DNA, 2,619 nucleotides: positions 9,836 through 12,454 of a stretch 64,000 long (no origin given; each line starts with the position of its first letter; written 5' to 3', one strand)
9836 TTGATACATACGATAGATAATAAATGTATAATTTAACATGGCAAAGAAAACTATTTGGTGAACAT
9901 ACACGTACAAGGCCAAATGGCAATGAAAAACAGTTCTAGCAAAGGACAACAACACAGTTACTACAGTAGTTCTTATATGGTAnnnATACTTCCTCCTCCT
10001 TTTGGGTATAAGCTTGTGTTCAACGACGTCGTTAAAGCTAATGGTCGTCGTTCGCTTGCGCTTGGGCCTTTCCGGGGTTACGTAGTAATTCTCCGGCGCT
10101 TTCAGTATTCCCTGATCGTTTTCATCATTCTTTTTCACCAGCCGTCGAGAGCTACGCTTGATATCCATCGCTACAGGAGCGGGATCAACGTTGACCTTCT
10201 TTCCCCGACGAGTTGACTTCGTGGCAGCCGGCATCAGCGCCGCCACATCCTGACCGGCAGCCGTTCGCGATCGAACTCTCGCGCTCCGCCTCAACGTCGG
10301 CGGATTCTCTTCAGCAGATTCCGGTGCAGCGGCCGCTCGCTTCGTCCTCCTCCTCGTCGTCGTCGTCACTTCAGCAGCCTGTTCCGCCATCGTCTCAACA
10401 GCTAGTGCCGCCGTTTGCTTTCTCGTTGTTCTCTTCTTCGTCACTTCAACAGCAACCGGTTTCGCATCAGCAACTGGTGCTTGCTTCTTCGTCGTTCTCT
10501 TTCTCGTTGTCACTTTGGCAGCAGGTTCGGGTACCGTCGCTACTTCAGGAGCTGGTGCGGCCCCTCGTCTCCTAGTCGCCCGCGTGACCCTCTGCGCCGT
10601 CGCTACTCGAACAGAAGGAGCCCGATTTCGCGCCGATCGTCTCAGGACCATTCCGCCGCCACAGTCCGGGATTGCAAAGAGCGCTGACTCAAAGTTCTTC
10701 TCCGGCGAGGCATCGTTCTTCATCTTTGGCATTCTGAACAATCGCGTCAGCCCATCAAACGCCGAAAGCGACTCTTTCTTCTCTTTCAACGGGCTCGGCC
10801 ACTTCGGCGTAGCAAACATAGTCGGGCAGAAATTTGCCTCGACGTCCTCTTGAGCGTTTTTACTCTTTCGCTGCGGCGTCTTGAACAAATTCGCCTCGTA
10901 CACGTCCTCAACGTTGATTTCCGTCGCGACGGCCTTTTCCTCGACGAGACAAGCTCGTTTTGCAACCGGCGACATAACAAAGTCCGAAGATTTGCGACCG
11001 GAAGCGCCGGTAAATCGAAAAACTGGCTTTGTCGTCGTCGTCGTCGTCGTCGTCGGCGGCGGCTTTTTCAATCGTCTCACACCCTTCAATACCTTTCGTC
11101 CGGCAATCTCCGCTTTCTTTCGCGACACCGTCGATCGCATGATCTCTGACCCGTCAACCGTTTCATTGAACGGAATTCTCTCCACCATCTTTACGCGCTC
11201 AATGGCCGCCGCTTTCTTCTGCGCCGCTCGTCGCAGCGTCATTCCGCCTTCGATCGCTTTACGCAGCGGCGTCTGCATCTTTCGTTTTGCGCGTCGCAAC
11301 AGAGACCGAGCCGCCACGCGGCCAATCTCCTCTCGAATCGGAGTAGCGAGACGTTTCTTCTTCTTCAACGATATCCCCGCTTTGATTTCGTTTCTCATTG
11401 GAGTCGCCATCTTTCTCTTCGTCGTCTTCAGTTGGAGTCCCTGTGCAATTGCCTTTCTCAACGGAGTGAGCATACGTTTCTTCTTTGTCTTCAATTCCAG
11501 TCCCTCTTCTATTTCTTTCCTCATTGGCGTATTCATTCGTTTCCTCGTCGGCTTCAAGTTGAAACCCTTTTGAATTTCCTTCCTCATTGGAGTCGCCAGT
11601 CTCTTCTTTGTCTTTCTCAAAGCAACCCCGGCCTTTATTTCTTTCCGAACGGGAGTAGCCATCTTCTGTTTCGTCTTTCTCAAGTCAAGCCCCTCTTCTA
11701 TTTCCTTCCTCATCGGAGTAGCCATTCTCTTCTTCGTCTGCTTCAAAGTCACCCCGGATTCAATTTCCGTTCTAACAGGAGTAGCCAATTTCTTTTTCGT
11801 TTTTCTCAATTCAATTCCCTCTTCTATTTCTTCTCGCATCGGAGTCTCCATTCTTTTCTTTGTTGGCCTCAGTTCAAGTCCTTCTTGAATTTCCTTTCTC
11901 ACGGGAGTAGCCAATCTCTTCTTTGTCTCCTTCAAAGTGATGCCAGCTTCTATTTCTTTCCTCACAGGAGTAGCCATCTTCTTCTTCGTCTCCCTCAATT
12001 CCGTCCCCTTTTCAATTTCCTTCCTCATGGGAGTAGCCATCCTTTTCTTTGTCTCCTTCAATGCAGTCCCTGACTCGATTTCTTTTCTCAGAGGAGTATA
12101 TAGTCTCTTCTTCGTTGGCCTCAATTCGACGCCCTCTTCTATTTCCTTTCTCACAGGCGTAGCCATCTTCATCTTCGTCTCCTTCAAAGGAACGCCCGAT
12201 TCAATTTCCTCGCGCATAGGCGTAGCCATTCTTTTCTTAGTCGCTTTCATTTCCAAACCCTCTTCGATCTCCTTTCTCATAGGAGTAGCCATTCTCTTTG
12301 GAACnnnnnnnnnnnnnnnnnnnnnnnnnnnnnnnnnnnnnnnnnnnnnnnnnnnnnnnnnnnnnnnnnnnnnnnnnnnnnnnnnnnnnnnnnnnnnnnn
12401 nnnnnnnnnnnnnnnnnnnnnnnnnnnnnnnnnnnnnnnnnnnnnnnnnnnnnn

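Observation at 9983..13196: Ki-67-like gene carrying about 24 tandem 16-residue repeats, each with a consensus CDK site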

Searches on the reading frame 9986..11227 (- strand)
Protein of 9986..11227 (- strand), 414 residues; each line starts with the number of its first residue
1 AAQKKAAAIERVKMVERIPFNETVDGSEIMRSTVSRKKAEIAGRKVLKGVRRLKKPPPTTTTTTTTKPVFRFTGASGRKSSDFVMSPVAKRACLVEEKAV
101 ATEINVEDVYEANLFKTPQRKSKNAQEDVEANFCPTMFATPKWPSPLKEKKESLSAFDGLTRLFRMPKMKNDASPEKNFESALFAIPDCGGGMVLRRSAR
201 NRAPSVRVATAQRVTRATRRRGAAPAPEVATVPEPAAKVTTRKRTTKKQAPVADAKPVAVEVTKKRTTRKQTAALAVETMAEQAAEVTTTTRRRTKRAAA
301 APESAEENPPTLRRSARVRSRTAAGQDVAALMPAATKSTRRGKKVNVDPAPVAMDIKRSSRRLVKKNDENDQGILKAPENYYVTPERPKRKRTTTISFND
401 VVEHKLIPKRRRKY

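Call 60: search_protein_families(library=pfam, proteins=[window:9986-11227:-], max_evalue=10)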
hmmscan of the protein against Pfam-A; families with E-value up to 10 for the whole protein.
seq(414 aa): 0 families

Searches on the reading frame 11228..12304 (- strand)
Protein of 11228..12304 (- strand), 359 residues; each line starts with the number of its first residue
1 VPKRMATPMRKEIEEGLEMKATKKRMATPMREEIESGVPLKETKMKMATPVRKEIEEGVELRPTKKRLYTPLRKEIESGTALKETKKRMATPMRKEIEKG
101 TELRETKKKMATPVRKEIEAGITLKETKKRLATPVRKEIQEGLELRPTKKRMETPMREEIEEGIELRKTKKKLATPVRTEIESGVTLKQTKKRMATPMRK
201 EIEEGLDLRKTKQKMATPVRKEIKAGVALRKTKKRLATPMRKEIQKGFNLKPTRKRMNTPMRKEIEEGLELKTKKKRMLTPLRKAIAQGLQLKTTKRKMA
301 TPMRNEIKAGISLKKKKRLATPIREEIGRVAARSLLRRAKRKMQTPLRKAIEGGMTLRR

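Call 60: search_protein_families(library=pfam, proteins=[window:11228-12304:-], max_evalue=10)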
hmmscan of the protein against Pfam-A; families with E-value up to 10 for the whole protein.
seq(359 aa): 2 families
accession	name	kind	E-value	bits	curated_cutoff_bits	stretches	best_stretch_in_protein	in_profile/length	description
PF06684.16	AA_synth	-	0.0016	18.4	27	1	75-113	86-122/175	Amino acid synthesis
PF04883.17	HK97-gp10_like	-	0.53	11.7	21.4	1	209-267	19-67/78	Bacteriophage HK97-gp10, putative tail-component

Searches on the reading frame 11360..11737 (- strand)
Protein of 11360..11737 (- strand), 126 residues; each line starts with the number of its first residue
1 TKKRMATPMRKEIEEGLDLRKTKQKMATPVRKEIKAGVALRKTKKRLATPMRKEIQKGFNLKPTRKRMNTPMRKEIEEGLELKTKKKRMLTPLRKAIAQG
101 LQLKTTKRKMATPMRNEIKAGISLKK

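Call 64: search_protein_families(library=pfam, proteins=[window:11360-11737:-], max_evalue=10)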
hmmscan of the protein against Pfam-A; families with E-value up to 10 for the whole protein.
seq(126 aa): 4 families
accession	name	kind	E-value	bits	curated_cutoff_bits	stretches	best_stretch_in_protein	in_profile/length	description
PF04883.17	HK97-gp10_like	-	0.17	13.3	21.4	1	20-79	19-68/78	Bacteriophage HK97-gp10, putative tail-component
PF11831.13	Myb_Cef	-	0.4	10.6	27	0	22-83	1-56/230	pre-mRNA splicing factor component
PF02205.27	WH2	-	0.87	9.8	23.1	1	33-44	11-22/28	WH2 motif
PF21239.2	RLMM_N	-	1.6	9.3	27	0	14-45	28-59/81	Ribosomal RNA large subunit methyltransferase M, N-terminal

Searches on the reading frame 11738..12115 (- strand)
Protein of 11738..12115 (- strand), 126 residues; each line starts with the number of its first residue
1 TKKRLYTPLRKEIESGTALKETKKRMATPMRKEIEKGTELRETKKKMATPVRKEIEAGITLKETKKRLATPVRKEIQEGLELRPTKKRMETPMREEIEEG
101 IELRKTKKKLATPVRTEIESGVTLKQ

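Call 58: predict_structure(alignment_id=A3)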
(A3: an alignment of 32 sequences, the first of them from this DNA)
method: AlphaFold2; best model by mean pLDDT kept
length: 126 residues; sequences in the alignment: 32
mean_pLDDT: 46.6   pTM: 0.14
mean pLDDT of the five models: 46.6, 45.6, 42.9, 40.2, 40.2
residues with pLDDT >= 90: 0; 70-90: 0; 50-70: 10; < 50: 116
segments of 3 or more residues with pLDDT < 50: 1-35, 47-66, 68-126
pLDDT, mean of each block of 10 residues (from residue 1): 42 46 46 49 50 46 48 49 48 46 47 46 40
secondary structure, 60 per line:
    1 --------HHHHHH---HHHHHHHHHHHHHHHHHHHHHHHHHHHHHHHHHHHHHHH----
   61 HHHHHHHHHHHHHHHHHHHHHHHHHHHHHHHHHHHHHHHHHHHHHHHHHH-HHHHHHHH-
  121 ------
elements in order: H9-14 H18-56 H61-110 H112-119

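Call 61: search_protein_families(library=pfam, alignment_id=A3, max_evalue=10)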
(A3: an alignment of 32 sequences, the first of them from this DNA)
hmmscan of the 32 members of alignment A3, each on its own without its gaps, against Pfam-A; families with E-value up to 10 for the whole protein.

A. member 1, seq(126 aa): 8 families
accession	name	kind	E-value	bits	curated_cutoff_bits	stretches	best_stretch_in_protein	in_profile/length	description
PF23197.1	IG_AIR9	-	0.0078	16.5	27.5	0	6-18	70-82/87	AIR9 A9 domain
PF14601.11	TFX_C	-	0.01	16.2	27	1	25-89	10-71/83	DNA_binding protein, TFX, C-term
PF06684.16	AA_synth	-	0.023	14.6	27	1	12-50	86-122/175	Amino acid synthesis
PF14852.12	Fis1_TPR_N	-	0.026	14.6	25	0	72-82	15-25/33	Fis1 N-terminal tetratricopeptide repeat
PF05205.17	COMPASS-Shg1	-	0.069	14.4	24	2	12-98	22-102/102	COMPASS (Complex proteins associated with Set1p) component shg1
PF23229.2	DUF7067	-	0.15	12.3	27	0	9-27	36-54/56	Alpha-glucan water dikinase, DUF7067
PF21239.2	RLMM_N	-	0.62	10.6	27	0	84-120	17-50/81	Ribosomal RNA large subunit methyltransferase M, N-terminal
PF05501.16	DUF755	-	2.3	8.9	29.1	1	4-47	39-82/122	Domain of unknown function (DUF755)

B. families by the number of members that match (of 32 scanned): 86 families (the first 25 are shown)
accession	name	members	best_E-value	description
PF05205.17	COMPASS-Shg1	22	2.4e-05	COMPASS (Complex proteins associated with Set1p) component shg1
PF21239.2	RLMM_N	18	7.9e-07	Ribosomal RNA large subunit methyltransferase M, N-terminal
PF23229.2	DUF7067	15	0.00048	Alpha-glucan water dikinase, DUF7067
PF02205.27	WH2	11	2e-07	WH2 motif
PF21408.2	MTR4-like_stalk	10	0.0025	Exosome RNA helicase MTR4-like, stalk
PF03780.18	Asp23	9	8.3e-05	Asp23 family, cell envelope-related function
PF20732.2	NamZ_C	7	0.0037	Exo-beta-N-acetylmuramidase NamZ, C-terminal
PF14601.11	TFX_C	6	0.0013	DNA_binding protein, TFX, C-term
PF23180.1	ALE2_N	4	0.00093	Receptor-like PK ALE2 N-terminal domain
PF19575.5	HTH_58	4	0.0014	Helix-turn-helix domain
PF14852.12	Fis1_TPR_N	4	0.0052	Fis1 N-terminal tetratricopeptide repeat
PF02601.20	Exonuc_VII_L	4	0.01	Exonuclease VII, large subunit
PF13116.12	YhdP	4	0.02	YhdP protein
PF22455.1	PqqF_C_3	4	0.036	PQQ synthase PqqF, C-terminal lobe domain 3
PF04883.17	HK97-gp10_like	4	0.17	Bacteriophage HK97-gp10, putative tail-component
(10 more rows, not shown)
